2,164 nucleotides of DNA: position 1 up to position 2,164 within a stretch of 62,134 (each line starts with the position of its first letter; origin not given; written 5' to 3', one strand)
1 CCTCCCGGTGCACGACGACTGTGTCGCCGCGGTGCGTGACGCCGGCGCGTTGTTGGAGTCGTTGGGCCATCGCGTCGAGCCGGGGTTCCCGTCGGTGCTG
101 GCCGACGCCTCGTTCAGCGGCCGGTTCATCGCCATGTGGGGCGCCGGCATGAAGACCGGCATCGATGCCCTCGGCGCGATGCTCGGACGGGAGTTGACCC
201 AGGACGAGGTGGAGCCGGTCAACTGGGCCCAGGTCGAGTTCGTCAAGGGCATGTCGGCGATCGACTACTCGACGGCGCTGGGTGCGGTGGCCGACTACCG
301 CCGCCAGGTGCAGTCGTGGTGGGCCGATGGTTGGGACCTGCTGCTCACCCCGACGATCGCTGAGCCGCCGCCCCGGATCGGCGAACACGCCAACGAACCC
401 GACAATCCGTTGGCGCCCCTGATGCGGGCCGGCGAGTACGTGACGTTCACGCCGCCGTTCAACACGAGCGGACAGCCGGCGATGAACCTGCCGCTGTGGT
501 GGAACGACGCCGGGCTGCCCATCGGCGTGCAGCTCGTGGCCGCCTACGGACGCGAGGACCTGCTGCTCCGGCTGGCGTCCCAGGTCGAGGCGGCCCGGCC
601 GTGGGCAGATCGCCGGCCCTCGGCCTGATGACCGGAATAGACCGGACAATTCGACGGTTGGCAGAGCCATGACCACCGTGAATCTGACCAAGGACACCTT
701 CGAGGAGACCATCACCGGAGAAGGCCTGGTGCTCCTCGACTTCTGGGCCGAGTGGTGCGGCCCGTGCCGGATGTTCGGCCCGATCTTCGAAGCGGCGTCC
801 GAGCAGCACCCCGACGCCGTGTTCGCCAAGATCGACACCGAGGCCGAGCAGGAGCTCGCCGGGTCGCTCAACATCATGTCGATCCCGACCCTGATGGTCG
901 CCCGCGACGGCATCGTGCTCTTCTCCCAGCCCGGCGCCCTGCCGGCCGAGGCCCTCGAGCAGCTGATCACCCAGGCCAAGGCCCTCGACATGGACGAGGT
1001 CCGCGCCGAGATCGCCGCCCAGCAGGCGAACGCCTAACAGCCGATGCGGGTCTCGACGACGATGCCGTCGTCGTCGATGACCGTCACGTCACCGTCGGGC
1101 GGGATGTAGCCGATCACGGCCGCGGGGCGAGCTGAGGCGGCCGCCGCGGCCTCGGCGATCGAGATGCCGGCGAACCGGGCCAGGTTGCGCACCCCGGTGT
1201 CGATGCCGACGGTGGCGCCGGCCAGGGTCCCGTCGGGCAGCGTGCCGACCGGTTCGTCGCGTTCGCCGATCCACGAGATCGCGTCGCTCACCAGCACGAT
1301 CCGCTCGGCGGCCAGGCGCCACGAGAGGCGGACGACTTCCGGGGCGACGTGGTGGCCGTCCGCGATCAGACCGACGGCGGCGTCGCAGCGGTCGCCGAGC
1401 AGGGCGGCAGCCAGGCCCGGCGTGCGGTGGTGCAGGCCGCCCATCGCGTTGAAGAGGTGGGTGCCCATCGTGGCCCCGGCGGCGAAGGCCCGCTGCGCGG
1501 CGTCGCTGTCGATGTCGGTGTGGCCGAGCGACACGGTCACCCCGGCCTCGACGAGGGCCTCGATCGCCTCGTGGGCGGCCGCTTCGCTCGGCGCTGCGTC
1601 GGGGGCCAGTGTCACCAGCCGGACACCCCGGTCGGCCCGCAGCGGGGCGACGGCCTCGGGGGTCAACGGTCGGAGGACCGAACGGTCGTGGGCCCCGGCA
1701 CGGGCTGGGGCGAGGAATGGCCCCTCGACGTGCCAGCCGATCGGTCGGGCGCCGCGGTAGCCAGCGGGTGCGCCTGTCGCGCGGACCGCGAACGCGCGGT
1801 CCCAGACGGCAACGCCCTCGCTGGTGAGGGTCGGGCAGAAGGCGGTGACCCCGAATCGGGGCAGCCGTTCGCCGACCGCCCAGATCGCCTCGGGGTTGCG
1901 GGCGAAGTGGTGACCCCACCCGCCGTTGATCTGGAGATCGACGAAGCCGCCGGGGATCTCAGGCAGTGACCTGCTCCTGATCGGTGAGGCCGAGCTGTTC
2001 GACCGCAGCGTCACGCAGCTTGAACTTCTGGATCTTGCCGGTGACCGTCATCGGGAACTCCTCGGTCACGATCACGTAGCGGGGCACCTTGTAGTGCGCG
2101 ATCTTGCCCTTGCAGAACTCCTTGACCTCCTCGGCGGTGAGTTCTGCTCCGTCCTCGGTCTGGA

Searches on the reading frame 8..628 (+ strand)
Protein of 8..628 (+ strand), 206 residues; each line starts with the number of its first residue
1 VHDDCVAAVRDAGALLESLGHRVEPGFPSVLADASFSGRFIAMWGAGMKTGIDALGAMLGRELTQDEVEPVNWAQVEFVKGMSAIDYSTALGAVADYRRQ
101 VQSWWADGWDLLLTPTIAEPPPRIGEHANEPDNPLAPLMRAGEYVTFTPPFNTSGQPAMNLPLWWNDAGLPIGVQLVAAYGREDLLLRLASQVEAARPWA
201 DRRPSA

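Call 19: search_protein_families(library=pfam, proteins=[window:8-628:+], max_evalue=0.01)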
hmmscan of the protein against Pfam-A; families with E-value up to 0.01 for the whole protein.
window:8-628:+ (206 aa): 1 family
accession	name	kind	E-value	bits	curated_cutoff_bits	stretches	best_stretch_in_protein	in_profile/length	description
PF01425.27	Amidase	-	3.9e-19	69.5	27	1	1-187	250-445/445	Amidase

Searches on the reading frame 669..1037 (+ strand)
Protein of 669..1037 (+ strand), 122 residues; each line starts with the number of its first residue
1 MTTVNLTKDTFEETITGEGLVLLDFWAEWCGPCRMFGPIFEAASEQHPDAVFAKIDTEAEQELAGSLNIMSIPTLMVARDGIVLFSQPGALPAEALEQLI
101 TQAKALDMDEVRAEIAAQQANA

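Call 19: search_protein_families(library=pfam, proteins=[window:669-1037:+], max_evalue=0.01)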
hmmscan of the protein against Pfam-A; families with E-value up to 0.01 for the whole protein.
window:669-1037:+ (122 aa): 5 families
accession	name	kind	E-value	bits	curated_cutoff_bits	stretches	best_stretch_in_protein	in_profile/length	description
PF00085.26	Thioredoxin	-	1.1e-24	86.9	23.5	1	3-101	2-102/103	Thioredoxin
PF13905.12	Thioredoxin_8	-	4.5e-06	27.3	27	1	20-47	3-30/94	Thioredoxin-like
PF13098.12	Thioredoxin_2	-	2.3e-05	25.1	27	1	21-99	8-103/104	Thioredoxin-like domain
PF14595.12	Thioredoxin_9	-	6e-05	23.4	25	1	15-101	38-126/129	Thioredoxin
PF04756.19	OST3_OST6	-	0.0074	16.2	27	1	30-78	46-102/294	OST3 / OST6 family, transporter family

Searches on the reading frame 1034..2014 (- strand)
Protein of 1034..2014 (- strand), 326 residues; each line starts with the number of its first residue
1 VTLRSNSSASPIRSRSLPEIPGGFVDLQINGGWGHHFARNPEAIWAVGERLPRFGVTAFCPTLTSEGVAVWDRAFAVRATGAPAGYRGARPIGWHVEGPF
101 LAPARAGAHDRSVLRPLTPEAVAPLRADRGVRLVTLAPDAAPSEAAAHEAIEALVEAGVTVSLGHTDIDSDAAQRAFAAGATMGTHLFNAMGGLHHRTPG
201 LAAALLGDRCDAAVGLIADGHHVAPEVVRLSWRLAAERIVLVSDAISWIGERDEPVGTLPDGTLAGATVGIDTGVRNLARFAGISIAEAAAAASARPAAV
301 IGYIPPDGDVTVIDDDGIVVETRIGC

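Call 19: search_protein_families(library=pfam, proteins=[window:1034-2014:-], max_evalue=0.01)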
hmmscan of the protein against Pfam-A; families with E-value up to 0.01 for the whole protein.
window:1034-2014:- (326 aa): 1 family
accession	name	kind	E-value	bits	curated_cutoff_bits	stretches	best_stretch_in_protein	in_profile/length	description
PF01979.26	Amidohydro_1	-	4.6e-09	36.4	25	1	23-302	5-299/345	Amidohydrolase family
